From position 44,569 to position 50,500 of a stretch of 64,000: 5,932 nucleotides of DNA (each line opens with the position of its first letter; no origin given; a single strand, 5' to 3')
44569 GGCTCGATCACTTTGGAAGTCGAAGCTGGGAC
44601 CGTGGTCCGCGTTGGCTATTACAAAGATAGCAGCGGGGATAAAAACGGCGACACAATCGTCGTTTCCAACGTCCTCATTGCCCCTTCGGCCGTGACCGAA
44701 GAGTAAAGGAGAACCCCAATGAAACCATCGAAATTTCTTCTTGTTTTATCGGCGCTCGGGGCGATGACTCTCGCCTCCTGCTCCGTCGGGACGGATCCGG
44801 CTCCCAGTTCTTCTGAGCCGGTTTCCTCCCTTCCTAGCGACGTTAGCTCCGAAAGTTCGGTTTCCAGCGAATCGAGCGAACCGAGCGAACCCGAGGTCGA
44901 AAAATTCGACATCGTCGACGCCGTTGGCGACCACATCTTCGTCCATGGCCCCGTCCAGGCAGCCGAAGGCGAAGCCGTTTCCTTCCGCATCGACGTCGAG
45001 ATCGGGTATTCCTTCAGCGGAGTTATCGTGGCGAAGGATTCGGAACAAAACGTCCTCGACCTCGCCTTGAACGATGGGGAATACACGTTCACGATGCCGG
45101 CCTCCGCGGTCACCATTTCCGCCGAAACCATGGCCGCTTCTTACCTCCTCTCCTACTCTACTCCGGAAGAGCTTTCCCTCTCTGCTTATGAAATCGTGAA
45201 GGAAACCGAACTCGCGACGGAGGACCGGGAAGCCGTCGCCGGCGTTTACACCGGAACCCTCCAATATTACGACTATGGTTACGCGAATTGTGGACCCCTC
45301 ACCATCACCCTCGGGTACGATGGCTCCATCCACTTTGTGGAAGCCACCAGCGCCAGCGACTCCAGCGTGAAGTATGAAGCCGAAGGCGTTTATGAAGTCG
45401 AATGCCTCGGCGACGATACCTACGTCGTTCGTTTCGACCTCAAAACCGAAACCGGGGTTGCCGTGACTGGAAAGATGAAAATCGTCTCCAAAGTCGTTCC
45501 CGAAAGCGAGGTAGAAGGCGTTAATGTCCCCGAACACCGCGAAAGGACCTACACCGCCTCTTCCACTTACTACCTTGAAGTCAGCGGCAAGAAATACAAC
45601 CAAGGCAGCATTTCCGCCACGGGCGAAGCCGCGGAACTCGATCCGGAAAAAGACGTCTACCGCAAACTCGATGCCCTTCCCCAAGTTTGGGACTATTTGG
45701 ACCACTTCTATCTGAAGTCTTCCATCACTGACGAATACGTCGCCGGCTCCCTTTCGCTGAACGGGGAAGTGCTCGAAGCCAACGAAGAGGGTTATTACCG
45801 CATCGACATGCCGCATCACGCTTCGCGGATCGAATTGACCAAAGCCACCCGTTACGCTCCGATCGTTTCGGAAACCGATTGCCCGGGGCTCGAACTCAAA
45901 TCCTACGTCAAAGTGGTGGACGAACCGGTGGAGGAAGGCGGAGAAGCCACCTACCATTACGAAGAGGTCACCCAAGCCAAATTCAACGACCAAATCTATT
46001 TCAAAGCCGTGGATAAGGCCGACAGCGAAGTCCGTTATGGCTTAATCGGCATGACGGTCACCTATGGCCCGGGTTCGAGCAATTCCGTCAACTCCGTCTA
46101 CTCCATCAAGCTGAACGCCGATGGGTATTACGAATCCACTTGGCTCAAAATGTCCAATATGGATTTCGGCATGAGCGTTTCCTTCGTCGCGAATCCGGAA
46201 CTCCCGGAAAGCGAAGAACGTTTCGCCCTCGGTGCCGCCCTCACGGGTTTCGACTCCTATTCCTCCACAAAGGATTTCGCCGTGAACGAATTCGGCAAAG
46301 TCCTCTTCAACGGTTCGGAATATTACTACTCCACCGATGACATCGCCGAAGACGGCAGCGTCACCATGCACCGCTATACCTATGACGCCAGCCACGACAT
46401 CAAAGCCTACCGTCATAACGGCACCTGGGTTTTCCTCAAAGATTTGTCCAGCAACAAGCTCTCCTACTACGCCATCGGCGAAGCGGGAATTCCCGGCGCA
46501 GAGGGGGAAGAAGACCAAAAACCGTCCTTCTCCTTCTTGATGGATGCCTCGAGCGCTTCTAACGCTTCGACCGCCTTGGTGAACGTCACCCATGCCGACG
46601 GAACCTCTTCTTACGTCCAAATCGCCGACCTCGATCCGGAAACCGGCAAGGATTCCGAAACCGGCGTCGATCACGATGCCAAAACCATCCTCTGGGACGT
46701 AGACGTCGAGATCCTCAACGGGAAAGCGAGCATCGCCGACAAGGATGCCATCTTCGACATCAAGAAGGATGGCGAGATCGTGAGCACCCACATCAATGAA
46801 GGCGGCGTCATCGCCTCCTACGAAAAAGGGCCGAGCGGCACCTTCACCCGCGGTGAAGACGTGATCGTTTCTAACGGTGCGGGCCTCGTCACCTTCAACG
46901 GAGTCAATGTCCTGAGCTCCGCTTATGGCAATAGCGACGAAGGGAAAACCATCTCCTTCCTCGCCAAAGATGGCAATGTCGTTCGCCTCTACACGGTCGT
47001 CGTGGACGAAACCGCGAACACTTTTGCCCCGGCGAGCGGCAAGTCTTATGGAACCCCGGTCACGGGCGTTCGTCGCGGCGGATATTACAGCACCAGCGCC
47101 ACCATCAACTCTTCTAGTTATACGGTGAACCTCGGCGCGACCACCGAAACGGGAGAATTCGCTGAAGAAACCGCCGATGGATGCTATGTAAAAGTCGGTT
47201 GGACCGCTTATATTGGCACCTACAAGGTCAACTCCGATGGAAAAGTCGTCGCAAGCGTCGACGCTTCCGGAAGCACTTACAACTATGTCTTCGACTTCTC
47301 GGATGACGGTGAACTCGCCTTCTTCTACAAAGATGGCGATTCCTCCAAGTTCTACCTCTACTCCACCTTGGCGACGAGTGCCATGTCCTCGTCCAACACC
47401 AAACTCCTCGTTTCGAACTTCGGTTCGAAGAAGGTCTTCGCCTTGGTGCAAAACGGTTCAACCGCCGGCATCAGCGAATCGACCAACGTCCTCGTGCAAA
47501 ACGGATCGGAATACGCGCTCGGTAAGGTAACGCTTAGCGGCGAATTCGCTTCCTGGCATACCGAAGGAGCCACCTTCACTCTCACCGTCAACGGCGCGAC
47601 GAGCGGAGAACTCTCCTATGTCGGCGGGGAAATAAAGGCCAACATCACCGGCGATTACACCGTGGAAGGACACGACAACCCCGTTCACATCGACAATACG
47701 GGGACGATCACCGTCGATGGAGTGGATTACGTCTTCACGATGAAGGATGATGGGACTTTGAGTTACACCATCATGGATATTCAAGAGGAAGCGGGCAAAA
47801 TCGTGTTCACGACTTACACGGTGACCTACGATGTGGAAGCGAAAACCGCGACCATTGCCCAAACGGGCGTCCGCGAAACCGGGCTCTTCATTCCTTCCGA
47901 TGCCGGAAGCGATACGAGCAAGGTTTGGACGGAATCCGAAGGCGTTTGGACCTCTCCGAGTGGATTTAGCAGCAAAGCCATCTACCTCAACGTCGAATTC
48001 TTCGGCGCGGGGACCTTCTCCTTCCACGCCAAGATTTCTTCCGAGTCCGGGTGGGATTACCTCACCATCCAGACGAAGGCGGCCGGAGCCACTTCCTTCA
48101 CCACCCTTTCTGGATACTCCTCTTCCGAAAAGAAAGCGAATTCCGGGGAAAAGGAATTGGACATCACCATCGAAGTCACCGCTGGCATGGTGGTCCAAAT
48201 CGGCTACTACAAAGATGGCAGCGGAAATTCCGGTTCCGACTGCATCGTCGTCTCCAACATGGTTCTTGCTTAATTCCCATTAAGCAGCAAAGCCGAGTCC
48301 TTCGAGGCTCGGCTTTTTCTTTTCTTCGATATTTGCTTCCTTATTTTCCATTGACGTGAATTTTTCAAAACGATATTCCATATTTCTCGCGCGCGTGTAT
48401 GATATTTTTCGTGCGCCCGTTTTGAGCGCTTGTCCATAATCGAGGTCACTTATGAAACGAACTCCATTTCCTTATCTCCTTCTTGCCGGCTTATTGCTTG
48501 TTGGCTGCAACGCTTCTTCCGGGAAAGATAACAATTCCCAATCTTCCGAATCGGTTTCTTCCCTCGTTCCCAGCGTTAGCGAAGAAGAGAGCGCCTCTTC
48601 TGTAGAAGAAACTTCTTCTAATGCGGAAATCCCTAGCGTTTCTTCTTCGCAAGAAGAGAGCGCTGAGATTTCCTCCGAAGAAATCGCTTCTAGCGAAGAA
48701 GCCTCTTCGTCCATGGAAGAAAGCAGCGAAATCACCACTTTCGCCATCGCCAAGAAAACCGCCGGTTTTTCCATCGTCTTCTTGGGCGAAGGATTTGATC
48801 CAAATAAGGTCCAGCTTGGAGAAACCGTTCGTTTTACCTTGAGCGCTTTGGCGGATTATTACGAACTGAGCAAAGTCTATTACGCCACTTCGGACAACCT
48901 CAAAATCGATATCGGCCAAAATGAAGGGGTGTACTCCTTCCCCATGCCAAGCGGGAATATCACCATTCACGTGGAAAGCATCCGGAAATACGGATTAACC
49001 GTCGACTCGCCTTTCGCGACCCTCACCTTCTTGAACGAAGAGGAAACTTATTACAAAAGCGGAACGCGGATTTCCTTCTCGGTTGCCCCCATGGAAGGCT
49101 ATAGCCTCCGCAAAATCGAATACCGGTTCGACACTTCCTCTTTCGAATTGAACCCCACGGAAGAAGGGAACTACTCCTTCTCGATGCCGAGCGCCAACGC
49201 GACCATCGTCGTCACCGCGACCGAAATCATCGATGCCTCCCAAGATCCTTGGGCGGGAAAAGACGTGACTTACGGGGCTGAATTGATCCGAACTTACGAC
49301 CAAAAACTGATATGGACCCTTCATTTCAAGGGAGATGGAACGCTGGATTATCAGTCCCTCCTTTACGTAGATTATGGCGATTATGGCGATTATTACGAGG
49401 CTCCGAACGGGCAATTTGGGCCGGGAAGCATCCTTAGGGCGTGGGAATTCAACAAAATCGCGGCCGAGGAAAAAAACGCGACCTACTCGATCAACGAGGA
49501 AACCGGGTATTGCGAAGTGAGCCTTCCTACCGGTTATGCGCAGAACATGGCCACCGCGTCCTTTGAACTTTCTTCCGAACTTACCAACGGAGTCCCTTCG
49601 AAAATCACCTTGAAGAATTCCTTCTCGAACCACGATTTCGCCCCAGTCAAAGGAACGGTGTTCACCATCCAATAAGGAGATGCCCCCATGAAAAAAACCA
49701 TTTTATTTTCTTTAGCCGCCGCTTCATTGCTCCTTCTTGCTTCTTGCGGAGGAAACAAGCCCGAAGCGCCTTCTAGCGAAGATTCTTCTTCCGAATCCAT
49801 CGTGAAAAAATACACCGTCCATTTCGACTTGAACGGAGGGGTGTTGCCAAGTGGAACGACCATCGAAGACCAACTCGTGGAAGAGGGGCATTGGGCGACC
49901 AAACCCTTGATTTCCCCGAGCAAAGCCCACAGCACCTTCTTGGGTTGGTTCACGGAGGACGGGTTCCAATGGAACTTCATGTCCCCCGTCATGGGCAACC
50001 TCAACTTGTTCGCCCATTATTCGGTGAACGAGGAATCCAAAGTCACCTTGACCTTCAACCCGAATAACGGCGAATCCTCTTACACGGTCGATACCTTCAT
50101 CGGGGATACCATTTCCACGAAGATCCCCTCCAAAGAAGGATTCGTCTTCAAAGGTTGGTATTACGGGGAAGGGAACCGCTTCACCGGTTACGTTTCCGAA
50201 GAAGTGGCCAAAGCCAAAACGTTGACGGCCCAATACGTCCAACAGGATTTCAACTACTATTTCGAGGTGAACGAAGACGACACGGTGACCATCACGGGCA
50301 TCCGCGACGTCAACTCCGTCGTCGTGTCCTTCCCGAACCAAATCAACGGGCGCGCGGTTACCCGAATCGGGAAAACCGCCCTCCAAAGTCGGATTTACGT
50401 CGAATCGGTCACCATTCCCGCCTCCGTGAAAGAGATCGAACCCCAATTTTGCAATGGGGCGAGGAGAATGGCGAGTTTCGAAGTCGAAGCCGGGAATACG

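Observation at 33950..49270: Recurrent ~85-aa module (….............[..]…) shared by four lipoproteins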

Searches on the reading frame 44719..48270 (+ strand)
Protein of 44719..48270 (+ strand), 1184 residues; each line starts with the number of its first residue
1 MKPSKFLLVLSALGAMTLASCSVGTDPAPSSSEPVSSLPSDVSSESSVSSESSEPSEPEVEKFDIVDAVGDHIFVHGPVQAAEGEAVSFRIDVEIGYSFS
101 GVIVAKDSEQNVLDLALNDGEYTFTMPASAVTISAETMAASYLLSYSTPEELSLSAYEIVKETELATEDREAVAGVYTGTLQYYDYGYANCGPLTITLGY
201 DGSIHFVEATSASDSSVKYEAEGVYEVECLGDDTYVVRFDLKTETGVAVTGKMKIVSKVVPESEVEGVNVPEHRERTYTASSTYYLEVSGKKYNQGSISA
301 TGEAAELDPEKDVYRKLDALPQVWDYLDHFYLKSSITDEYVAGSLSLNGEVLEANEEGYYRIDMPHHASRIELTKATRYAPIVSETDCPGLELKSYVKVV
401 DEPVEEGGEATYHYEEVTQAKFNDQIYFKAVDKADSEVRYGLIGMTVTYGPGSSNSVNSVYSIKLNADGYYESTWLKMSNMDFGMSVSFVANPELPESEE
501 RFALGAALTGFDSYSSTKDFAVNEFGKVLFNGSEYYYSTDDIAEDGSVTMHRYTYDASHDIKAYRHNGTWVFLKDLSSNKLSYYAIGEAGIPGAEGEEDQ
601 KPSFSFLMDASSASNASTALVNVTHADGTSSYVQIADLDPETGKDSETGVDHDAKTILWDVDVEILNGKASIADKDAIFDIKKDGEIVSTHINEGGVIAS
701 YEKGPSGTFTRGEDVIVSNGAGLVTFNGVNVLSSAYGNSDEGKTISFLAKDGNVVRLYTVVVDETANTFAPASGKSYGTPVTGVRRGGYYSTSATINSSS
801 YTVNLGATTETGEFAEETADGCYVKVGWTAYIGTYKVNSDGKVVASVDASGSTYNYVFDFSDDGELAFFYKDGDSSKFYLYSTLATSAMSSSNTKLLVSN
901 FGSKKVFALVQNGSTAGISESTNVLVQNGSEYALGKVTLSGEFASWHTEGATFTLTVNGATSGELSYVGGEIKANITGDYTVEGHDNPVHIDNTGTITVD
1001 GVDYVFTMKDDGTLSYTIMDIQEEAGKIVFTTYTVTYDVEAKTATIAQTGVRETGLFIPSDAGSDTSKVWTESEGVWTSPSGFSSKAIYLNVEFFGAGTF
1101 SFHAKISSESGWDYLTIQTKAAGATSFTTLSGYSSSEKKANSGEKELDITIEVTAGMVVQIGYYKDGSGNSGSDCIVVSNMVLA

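Call 2: search_protein_families(library=pfam, proteins=[window:44719-48270:+], max_evalue=1)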
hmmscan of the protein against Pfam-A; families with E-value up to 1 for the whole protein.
window:44719-48270:+ (1184 aa): 1 family
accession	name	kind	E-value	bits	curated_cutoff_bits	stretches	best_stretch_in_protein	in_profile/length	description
PF11259.13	DUF3060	-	0.012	15.8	23.1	1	979-1007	16-44/58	Protein of unknown function (DUF3060)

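Call 9: search_protein_families(library=ncbifam, proteins=[window:44719-48270:+], max_evalue=1)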
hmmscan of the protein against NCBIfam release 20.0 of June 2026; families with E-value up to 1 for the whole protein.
window:44719-48270:+ (1184 aa): 1 family
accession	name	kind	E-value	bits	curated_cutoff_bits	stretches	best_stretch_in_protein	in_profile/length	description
NF049864.1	lipo_LppU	equivalog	0.11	12.4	135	1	7-85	11-87/199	LppU family putative lipoprotein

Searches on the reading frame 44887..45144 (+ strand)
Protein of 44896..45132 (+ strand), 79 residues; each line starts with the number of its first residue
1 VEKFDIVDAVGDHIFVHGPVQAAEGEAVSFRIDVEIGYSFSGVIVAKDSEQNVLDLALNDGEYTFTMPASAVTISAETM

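Call 7: search_protein_families(library=pfam, proteins=[window:44896-45132:+], max_evalue=10)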
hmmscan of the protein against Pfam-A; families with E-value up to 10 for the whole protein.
seq(79 aa): 1 family
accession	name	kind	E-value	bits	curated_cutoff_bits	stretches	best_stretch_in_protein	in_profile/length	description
PF18998.6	Flg_new_2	-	0.00089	19.6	23.6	1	22-77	19-68/73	Divergent InlB B-repeat domain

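Call 47: predict_structure(alignment_id=A4)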
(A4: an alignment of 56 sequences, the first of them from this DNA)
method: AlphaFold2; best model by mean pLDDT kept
length: 86 residues; sequences in the alignment: 56
mean_pLDDT: 92.4   pTM: 0.77
mean pLDDT of the five models: 92.4, 91.2, 89.2, 89.2, 88.6
residues with pLDDT >= 90: 70; 70-90: 14; 50-70: 2; < 50: 0
segments of 3 or more residues with pLDDT < 50: none
pLDDT, mean of each block of 10 residues (from residue 1): 92 92 97 96 93 83 96 95 85
secondary structure, 60 per line:
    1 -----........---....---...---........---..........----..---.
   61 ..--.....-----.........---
elements in order: E6-13 E17-20 E24-26 E30-37 E41-50 E60-62 E65-69 E75-83

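Call 68: search_protein_families(library=pfam, alignment_id=A4, max_evalue=0.001)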
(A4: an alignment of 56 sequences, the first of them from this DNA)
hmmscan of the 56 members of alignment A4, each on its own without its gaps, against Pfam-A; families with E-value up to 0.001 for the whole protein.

A. member 1, seq(86 aa): 1 family
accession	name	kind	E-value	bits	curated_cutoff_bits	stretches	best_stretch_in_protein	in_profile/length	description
PF18998.6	Flg_new_2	-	0.00098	19.5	23.6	0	25-80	19-68/73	Divergent InlB B-repeat domain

B. families by the number of members that match (of 56 scanned): 4 families
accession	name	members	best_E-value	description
PF18998.6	Flg_new_2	46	1.1e-17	Divergent InlB B-repeat domain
PF24514.1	SpaA_4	3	0.00033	Prealbumin-like fold domain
PF00630.25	Filamin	1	0.00085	Filamin/ABP280 repeat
PF20579.4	LapA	1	0.00088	LapA domain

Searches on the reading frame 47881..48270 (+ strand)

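Call 67: search_protein_families(library=pfam, proteins=[window:47881-48270:+], max_evalue=10)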
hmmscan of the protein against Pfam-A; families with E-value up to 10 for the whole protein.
seq(130 aa): 2 families
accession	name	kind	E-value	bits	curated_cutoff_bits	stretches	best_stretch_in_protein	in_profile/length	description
PF20773.4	InhA-like_MAM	-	0.036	14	26.9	1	43-96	64-117/191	Immune inhibitor A-like, MAM domain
PF14699.12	hGDE_N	-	0.11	13.1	22.1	1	31-64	43-72/92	N-terminal domain from the human glycogen debranching enzyme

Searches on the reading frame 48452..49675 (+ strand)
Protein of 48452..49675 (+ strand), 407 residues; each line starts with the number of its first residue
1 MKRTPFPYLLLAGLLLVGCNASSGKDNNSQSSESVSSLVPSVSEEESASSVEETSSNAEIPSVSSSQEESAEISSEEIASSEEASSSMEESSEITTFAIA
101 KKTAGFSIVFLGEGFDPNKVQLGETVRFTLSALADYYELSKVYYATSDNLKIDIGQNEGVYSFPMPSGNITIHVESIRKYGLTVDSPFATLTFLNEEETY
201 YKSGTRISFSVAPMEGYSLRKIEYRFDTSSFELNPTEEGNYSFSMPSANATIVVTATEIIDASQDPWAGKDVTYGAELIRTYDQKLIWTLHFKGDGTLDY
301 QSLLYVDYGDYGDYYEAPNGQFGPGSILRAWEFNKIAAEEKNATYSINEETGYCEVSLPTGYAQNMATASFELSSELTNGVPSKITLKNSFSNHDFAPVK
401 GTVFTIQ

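Call 2: search_protein_families(library=pfam, proteins=[window:48452-49672:+], max_evalue=1)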
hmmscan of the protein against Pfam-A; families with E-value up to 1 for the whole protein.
window:48452-49672:+ (407 aa): 3 families
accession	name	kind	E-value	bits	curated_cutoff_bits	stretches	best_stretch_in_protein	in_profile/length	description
PF18998.6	Flg_new_2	-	0.0014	19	23.6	1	197-253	16-66/73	Divergent InlB B-repeat domain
PF14286.12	DHHW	-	0.016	14.9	25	1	42-111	71-139/385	DHHW protein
PF15806.11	TRAPP14_N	-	0.26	11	27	1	14-92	39-118/373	TRAPP14 N-terminal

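Call 9: search_protein_families(library=ncbifam, proteins=[window:48452-49672:+], max_evalue=1)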
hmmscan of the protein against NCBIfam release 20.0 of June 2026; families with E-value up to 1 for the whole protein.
window:48452-49672:+ (407 aa): 1 family
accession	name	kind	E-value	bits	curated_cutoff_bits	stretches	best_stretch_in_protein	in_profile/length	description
NF008050.0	PRK10783.1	equivalog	0.14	10.4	508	1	9-43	6-40/457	murein transglycosylase D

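Call 14: find_encoding_contigs(protein=window:48452-49675:+, flank=10000, max_places=6)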
Protein window:48452-49675:+ (407 aa): 1 contig read that carries it; 1 place shown.
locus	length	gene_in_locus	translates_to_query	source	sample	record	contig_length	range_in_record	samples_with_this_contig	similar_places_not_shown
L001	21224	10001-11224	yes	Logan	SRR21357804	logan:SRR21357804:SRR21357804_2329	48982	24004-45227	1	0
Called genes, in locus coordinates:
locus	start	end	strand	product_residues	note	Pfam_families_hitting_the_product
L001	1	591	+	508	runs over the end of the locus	-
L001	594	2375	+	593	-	-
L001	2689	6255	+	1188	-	-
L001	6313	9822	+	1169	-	-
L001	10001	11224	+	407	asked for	-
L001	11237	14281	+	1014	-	PF09479:Flg_new, PF13306:LRR_5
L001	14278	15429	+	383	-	PF09479:Flg_new (weak)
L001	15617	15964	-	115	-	PF01627:Hpt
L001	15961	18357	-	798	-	PF00072:Response_reg, PF01966:HD, PF13487:HD_5, PF00990:GGDEF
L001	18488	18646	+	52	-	PF00301:Rubredoxin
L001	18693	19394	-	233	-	PF00899:ThiF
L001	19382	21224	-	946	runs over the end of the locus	PF00990:GGDEF, PF00563:EAL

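Call 34: find_homologous_proteins(query=window:48452-49672:+, max_evalue=0.001)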
Query window:48452-49672:+ (407 aa): 2 proteins with E <= 0.001 among 6468 candidates.
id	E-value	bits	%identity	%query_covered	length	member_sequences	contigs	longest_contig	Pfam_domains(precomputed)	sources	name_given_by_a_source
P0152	1.5e-261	885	100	100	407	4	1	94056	-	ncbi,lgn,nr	ncbi:MAG: hypothetical protein SOV58_04190 [Candidatus Enteromonas sp.]|nr:hypothetical protein [Can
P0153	1.4e-95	339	47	90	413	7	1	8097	-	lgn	-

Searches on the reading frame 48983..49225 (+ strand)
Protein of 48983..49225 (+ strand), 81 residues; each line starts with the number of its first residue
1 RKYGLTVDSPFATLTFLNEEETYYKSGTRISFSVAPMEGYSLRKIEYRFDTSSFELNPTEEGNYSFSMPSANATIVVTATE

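Call 7: search_protein_families(library=pfam, proteins=[window:48983-49225:+], max_evalue=10)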
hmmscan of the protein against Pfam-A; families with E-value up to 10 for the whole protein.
seq(81 aa): 2 families
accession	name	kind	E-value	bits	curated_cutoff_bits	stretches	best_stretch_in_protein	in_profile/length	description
PF18998.6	Flg_new_2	-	0.00024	21.4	23.6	1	19-76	15-66/73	Divergent InlB B-repeat domain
PF13190.11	PDGLE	-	0.18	12.1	27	1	20-51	45-78/102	PDGLE domain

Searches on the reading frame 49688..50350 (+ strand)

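Call 31: search_protein_families(library=pfam, proteins=[window:49688-50350:+], max_evalue=1)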
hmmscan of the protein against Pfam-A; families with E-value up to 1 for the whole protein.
window:49688-50350:+ (221 aa): 2 families
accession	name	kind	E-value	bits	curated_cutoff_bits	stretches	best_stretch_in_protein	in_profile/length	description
PF09479.16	Flg_new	-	2.4e-19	69.6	27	2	42-110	1-65/65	Listeria-Bacteroides repeat domain (List_Bact_rpt)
PF18998.6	Flg_new_2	-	0.29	11.6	23.6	1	120-185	2-71/73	Divergent InlB B-repeat domain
